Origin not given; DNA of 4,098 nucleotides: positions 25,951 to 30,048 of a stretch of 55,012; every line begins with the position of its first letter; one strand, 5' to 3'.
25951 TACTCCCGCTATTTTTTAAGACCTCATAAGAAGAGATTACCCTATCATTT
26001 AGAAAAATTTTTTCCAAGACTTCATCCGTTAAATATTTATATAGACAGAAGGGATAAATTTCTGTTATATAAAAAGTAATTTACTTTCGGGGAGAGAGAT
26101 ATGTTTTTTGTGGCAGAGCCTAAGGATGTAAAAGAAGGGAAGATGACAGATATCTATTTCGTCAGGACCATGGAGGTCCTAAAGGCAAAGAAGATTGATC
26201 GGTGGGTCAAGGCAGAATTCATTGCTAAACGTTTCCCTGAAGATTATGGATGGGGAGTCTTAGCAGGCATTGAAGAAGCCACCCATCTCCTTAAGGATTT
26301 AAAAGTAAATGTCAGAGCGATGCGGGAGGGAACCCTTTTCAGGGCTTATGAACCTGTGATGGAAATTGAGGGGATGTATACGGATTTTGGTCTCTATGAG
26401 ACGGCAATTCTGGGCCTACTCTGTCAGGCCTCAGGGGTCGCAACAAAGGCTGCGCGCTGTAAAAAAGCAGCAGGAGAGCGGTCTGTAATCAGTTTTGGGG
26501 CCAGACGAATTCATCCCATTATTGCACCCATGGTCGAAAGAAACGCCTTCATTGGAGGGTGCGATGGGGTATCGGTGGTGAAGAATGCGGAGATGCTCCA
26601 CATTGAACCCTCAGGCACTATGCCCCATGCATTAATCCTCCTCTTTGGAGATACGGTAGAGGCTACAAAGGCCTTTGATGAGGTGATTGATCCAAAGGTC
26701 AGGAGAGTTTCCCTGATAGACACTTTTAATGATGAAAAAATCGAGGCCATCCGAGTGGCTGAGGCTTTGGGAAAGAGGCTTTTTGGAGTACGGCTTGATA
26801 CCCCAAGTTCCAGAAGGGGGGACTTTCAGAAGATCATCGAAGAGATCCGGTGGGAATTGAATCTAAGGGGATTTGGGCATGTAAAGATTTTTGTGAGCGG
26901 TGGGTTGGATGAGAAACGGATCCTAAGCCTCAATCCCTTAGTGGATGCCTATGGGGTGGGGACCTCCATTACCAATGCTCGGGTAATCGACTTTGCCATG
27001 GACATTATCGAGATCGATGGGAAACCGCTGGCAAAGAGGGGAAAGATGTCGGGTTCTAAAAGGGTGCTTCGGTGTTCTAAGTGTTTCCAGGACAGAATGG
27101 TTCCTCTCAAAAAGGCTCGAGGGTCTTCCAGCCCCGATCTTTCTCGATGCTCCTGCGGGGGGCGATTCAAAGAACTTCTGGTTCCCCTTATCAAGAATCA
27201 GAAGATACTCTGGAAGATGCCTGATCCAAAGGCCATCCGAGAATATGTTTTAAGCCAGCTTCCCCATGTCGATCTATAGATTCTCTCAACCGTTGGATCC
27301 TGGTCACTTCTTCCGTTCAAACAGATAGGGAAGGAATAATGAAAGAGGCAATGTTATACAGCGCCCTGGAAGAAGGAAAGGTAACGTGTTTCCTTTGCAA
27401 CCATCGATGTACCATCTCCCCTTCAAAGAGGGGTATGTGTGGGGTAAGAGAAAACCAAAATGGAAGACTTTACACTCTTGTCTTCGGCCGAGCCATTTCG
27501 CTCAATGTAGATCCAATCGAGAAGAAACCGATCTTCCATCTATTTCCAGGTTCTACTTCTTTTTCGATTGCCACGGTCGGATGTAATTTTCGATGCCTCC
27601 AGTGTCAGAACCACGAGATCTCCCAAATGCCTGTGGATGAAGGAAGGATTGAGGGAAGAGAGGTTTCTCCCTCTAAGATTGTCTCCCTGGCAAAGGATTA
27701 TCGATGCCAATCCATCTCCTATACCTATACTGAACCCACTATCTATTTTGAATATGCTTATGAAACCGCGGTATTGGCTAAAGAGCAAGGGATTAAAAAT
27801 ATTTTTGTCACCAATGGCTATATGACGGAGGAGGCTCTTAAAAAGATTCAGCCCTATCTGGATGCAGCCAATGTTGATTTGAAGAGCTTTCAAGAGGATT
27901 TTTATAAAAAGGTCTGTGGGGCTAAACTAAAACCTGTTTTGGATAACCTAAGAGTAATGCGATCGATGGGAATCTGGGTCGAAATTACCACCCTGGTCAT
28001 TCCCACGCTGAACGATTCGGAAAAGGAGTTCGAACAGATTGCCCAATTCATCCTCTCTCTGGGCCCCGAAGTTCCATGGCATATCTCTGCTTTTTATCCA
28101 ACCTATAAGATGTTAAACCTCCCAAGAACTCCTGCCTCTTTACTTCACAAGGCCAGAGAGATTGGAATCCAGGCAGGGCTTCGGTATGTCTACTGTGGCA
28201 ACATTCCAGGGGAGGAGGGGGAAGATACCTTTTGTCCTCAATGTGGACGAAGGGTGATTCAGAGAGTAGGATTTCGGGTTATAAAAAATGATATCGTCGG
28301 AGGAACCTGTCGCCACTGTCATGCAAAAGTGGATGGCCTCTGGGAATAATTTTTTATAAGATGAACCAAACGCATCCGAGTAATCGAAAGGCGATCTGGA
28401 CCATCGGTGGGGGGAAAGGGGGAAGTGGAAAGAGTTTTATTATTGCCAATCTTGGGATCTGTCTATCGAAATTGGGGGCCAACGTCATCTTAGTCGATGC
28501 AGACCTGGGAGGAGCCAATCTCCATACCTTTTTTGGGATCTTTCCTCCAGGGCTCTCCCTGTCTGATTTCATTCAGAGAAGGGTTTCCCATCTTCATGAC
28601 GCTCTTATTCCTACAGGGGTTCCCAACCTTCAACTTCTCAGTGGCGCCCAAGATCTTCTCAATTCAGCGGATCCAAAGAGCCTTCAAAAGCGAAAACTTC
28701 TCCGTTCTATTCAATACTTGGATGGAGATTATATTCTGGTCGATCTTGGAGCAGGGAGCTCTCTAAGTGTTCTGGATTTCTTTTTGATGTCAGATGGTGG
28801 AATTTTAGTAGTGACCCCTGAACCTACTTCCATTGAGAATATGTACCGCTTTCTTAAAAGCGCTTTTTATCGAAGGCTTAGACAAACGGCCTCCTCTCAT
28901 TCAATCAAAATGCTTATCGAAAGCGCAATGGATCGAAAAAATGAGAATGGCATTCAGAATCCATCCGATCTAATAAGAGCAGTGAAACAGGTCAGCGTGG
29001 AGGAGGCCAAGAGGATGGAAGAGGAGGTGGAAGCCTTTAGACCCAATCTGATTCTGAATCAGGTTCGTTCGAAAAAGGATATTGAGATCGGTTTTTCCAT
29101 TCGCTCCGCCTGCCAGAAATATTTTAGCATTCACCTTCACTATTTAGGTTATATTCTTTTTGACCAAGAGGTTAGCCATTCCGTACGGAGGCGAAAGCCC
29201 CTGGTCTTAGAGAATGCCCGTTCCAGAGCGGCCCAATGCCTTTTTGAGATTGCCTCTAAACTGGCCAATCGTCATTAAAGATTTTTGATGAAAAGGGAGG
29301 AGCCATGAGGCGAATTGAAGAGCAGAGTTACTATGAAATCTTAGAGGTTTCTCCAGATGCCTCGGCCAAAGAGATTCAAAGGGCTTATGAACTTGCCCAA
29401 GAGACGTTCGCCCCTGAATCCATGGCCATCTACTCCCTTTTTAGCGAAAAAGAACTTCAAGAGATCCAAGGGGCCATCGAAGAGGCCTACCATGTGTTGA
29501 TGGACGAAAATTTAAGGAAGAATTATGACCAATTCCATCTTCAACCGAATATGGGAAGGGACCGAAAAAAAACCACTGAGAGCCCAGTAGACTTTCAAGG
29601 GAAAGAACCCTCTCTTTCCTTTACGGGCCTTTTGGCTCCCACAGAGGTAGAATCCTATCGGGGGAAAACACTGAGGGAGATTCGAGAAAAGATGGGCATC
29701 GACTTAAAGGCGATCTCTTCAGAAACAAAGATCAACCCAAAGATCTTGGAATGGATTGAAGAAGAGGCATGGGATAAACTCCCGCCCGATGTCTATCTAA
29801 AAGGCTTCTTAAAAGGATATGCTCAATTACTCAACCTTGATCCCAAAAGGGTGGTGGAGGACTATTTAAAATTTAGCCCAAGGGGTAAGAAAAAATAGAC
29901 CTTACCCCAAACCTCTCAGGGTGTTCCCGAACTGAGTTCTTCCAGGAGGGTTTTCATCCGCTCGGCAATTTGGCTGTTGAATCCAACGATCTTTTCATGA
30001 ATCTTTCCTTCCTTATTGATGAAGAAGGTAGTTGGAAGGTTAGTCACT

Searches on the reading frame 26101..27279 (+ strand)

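Call 74: search_protein_families(library=pfam, proteins=[window:26101-27279:+], max_evalue=0.00001)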
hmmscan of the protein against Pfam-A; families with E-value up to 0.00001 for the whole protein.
window:26101-27279:+ (392 aa): 2 families
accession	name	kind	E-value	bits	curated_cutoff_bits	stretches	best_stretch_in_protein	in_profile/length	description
PF02749.22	QRPTase_N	-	3.2e-23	82.2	27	1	17-111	1-82/82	Quinolinate phosphoribosyl transferase, N-terminal domain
PF01729.25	QRPTase_C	-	2.4e-19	70.1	23.1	1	113-301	1-169/169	Quinolinate phosphoribosyl transferase, C-terminal domain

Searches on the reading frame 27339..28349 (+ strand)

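Call 74: search_protein_families(library=pfam, proteins=[window:27339-28349:+], max_evalue=0.00001)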
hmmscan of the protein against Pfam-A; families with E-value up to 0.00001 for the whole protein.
window:27339-28349:+ (336 aa): 2 families
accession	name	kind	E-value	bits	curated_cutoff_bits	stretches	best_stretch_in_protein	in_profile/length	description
PF04055.27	Radical_SAM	-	2.5e-25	90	29.5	1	78-237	3-165/166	Radical SAM superfamily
PF13353.11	Fer4_12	-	6.3e-06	27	22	0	78-179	11-111/137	4Fe-4S single cluster domain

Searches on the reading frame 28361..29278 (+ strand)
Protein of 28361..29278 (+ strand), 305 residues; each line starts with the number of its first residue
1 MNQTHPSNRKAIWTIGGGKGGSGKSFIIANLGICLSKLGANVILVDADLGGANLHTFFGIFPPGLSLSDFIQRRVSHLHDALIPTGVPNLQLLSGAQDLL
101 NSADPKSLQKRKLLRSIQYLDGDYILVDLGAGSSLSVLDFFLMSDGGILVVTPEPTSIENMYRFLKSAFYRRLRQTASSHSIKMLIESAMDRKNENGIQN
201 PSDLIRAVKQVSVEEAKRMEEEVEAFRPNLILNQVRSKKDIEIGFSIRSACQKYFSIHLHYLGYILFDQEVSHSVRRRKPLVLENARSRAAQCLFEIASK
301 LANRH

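Call 88: search_protein_families(library=pfam, proteins=[window:28361-29278:+], max_evalue=0.0001)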
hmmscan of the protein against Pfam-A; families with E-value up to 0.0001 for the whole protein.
window:28361-29278:+ (305 aa): 3 families
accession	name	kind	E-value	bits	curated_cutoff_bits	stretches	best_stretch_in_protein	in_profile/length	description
PF10609.15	ParA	-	1.5e-15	57.7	27.1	1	10-163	3-155/246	NUBPL iron-transfer P-loop NTPase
PF01656.29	CbiA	-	1.5e-12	48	25.4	1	14-280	2-124/125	CobQ/CobB/MinD/ParA nucleotide binding domain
PF13614.12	AAA_31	-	1.1e-08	35.6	27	1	15-166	6-162/177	AAA domain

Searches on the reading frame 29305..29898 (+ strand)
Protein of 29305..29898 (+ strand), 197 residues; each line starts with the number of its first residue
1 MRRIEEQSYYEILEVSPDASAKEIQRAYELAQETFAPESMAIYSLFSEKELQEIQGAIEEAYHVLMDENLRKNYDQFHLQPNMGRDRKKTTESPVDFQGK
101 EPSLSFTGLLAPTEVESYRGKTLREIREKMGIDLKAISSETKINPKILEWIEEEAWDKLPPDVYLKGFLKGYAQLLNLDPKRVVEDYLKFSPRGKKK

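Call 88: search_protein_families(library=pfam, proteins=[window:29305-29898:+], max_evalue=0.0001)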
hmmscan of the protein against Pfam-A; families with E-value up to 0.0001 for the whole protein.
window:29305-29898:+ (197 aa): 3 families
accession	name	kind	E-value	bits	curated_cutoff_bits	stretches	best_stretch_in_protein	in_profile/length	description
PF13413.12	HTH_25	-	2.8e-21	75.5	24.6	1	122-183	1-62/62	Helix-turn-helix domain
PF00226.36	DnaJ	-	2.6e-10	40.7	27.8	1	8-75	1-63/63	DnaJ domain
PF12844.13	HTH_19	-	4.3e-07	30.2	30.2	1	120-184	1-59/64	Helix-turn-helix domain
